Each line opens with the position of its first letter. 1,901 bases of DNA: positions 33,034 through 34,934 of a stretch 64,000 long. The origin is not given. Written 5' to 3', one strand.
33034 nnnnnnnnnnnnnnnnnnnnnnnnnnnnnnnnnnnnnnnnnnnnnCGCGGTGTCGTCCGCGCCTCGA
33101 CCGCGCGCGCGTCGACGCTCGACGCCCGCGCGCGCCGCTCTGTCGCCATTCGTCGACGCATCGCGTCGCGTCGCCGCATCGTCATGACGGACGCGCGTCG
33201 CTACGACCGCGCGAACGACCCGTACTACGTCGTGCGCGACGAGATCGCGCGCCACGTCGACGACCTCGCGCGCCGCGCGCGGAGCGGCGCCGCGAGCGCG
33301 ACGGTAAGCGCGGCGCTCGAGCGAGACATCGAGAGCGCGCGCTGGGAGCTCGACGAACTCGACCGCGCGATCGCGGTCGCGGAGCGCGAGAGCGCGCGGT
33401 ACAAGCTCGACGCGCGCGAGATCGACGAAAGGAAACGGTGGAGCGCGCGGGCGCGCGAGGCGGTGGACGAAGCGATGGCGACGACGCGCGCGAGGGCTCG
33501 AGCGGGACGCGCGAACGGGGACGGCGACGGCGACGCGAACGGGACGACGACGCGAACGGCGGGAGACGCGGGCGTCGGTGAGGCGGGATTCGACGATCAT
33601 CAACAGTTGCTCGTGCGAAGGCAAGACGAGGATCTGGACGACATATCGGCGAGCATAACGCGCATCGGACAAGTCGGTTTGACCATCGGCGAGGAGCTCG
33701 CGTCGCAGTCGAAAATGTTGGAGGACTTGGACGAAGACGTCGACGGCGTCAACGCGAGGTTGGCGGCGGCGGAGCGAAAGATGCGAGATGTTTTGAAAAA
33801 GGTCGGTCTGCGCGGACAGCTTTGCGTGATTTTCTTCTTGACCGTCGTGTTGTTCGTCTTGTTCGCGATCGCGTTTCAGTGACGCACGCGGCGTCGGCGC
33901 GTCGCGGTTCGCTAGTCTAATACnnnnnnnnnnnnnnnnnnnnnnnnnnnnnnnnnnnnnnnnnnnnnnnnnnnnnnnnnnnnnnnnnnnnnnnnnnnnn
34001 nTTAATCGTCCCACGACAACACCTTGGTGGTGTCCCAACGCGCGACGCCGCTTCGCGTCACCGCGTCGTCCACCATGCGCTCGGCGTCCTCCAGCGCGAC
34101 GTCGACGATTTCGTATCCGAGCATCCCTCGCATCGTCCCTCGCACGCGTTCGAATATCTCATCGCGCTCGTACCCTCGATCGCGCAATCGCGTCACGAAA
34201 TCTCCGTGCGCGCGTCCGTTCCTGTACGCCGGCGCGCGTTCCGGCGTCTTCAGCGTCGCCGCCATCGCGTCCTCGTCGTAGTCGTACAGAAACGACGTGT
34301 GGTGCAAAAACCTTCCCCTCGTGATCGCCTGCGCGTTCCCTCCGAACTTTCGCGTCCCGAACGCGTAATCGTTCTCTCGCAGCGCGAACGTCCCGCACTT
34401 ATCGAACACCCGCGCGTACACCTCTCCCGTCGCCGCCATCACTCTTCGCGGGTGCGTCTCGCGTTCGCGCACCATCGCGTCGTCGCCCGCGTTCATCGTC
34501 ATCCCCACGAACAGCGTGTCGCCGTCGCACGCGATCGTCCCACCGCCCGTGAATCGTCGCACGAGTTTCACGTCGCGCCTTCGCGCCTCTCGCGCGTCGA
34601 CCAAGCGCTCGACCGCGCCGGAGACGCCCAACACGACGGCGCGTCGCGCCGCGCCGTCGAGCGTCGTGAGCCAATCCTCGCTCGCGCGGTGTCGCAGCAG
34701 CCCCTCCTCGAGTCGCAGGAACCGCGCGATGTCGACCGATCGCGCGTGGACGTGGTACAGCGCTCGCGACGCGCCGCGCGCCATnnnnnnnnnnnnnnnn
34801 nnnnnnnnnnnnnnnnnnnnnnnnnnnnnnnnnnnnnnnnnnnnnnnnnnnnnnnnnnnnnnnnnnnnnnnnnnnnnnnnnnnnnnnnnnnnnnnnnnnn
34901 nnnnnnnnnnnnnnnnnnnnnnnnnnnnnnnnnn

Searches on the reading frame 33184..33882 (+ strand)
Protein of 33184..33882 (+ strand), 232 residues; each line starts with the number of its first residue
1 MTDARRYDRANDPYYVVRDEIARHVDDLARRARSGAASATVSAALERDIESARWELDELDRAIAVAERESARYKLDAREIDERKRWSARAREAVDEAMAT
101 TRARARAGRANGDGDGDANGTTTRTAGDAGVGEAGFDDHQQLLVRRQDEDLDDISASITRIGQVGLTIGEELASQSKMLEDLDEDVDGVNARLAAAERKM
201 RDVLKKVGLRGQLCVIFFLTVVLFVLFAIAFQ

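Call 76: search_protein_families(library=pfam, proteins=[window:33184-33882:+], max_evalue=0.01)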
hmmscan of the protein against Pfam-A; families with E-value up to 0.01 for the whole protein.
window:33184-33882:+ (232 aa): 2 families
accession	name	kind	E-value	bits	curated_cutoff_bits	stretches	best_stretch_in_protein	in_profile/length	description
PF09177.16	STX6_10_61_N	-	4.2e-12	46.9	29.4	1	12-96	1-97/99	Syntaxin 6/10/61, N-terminal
PF05739.25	SNARE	-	4.5e-07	30.2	26.8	1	178-227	2-51/53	SNARE domain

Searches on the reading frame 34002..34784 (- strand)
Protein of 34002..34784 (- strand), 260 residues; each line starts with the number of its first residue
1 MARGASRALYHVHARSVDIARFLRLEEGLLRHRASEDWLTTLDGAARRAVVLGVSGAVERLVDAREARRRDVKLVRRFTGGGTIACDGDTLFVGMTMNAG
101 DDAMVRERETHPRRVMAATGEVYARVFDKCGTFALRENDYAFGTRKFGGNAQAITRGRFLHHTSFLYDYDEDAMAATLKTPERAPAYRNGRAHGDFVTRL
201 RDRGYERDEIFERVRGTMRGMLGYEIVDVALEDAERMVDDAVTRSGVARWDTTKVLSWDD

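Call 76: search_protein_families(library=pfam, proteins=[window:34002-34784:-], max_evalue=0.01)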
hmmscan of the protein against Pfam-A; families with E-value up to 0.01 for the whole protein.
window:34002-34784:- (260 aa): 1 family
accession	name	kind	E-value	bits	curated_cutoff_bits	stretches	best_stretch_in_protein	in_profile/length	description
PF21948.1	LplA-B_cat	-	6.8e-22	78.8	27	1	20-202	3-180/200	Lipoyl protein ligase A/B catalytic domain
